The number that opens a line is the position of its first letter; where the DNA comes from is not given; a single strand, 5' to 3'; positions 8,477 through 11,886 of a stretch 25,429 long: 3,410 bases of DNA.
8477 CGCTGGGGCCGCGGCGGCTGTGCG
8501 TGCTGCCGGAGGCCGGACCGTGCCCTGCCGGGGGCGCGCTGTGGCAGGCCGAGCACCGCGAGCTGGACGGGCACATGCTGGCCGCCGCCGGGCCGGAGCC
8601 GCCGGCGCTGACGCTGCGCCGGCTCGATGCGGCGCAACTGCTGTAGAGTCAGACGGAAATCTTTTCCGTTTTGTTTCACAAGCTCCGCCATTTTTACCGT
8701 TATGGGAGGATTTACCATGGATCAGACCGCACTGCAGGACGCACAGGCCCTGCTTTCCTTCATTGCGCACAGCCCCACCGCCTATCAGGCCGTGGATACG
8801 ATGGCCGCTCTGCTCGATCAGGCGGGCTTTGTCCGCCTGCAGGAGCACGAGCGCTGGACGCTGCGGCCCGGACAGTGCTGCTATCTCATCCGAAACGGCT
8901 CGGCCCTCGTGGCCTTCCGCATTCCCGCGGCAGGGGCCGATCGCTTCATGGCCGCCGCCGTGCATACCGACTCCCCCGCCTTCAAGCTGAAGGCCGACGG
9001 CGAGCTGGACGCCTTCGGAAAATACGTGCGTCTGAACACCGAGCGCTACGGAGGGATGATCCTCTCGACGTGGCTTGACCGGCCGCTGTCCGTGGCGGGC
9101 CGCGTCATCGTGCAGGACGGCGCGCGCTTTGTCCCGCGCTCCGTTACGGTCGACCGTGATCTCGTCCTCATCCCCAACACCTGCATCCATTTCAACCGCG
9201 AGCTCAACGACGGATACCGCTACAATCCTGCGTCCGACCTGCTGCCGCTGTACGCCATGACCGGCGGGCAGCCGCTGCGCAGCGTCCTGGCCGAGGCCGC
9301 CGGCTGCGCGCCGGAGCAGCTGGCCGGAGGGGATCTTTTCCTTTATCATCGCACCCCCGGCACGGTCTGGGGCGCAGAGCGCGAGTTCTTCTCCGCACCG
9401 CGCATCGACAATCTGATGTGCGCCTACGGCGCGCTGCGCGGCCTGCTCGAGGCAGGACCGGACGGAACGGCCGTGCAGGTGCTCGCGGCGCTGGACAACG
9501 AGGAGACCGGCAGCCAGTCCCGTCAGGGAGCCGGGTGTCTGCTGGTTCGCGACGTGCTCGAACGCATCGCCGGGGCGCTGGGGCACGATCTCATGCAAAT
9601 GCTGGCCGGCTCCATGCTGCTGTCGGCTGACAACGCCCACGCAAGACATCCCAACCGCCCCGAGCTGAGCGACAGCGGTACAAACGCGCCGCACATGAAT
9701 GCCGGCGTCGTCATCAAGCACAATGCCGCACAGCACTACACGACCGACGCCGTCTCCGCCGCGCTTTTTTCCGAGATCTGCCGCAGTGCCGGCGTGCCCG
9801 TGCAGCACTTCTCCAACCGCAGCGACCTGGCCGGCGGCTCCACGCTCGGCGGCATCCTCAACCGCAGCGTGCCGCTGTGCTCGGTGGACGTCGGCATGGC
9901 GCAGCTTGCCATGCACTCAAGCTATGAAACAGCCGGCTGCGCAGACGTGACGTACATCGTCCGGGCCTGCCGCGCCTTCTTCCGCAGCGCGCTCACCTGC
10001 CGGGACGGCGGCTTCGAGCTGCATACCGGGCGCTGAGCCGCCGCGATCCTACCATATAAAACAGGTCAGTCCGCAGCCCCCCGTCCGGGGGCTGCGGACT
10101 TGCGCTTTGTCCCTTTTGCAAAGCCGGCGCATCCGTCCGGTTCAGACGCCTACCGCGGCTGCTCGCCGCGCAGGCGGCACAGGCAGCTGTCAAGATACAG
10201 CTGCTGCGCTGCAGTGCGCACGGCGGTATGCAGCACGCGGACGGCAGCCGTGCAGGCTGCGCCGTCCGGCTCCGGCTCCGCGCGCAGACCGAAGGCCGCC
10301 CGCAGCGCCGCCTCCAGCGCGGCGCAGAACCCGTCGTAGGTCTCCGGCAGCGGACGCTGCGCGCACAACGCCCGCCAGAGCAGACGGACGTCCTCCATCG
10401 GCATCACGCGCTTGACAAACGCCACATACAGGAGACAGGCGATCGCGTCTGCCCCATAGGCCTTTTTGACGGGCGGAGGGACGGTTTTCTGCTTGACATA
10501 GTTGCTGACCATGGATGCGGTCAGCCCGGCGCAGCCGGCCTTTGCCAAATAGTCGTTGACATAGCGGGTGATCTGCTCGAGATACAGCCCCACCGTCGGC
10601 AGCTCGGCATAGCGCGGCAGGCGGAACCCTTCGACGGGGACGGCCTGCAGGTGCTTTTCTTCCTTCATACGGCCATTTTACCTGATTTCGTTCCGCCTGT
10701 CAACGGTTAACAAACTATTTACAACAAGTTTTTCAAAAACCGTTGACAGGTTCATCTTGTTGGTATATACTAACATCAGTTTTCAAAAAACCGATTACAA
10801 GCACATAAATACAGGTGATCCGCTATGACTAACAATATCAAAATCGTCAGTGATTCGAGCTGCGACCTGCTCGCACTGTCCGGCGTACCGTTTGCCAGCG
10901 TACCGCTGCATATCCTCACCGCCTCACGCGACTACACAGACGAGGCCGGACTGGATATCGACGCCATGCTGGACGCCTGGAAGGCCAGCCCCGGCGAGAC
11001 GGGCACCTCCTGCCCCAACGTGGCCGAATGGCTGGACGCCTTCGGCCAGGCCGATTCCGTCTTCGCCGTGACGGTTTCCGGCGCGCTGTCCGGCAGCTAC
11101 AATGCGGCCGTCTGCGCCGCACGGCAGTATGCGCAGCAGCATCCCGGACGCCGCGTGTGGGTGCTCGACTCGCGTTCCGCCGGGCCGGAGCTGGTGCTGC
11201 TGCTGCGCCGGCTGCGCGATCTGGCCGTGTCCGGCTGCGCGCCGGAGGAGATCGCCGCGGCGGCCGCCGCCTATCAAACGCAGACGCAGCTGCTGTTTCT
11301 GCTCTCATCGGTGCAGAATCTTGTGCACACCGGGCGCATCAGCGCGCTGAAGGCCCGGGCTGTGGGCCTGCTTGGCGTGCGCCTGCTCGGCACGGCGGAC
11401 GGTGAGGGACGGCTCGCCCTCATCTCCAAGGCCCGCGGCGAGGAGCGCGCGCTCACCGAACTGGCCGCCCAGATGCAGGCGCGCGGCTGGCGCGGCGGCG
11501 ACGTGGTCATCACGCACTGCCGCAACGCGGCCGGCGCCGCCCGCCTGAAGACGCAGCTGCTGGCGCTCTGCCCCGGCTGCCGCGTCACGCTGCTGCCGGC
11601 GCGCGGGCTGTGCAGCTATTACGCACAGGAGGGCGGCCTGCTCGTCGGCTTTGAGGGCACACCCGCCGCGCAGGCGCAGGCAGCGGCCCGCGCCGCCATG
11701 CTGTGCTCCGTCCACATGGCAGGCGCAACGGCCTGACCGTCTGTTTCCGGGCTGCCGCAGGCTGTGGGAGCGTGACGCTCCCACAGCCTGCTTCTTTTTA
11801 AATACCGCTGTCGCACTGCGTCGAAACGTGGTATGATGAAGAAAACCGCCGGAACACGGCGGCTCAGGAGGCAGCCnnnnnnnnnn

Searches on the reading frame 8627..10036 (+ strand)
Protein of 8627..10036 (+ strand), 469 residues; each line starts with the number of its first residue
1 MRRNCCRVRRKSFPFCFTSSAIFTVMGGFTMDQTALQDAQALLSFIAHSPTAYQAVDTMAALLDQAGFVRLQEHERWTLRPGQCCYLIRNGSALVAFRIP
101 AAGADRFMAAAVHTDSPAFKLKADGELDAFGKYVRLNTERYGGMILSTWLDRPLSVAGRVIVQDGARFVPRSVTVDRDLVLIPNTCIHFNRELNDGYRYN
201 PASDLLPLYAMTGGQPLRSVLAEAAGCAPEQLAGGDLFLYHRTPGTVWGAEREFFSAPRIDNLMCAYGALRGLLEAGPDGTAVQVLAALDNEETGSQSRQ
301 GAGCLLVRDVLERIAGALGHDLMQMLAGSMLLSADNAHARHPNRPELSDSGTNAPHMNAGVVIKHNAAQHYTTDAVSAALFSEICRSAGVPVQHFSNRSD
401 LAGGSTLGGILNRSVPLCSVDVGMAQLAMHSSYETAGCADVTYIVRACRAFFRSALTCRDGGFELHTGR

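Call 9: search_protein_families(library=pfam, proteins=[window:8627-10036:+], max_evalue=0.00001)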
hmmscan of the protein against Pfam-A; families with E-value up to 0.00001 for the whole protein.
window:8627-10036:+ (469 aa): 1 family
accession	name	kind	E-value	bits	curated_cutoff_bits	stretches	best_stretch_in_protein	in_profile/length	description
PF02127.20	Peptidase_M18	-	2.4e-96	323.6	24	1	45-452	1-432/432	Aminopeptidase I zinc metalloprotease (M18)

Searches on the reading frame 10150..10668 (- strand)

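Call 9: search_protein_families(library=pfam, proteins=[window:10150-10668:-], max_evalue=0.00001)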
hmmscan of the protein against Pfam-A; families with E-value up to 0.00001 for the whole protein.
window:10150-10668:- (172 aa): 1 family
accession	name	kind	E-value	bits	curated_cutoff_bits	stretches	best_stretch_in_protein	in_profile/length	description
PF08876.17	DUF1836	-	8.1e-19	68.1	27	1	18-104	1-90/105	Domain of unknown function (DUF1836)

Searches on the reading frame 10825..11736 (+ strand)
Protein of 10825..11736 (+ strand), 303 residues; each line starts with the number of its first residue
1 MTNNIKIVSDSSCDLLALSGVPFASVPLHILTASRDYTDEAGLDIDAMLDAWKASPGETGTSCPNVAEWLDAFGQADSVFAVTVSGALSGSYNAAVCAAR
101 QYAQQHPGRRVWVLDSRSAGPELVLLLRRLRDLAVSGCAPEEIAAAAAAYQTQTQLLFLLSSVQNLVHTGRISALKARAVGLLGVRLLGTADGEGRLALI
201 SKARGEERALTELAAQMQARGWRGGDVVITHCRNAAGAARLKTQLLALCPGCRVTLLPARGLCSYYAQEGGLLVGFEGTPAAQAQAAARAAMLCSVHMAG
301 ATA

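Call 9: search_protein_families(library=pfam, proteins=[window:10825-11736:+], max_evalue=0.00001)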
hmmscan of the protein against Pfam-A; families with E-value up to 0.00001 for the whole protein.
window:10825-11736:+ (303 aa): 1 family
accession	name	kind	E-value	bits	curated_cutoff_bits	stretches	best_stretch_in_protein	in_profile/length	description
PF02645.21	DegV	-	8e-44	150.5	27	1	5-269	2-270/280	Uncharacterised protein, DegV family COG1307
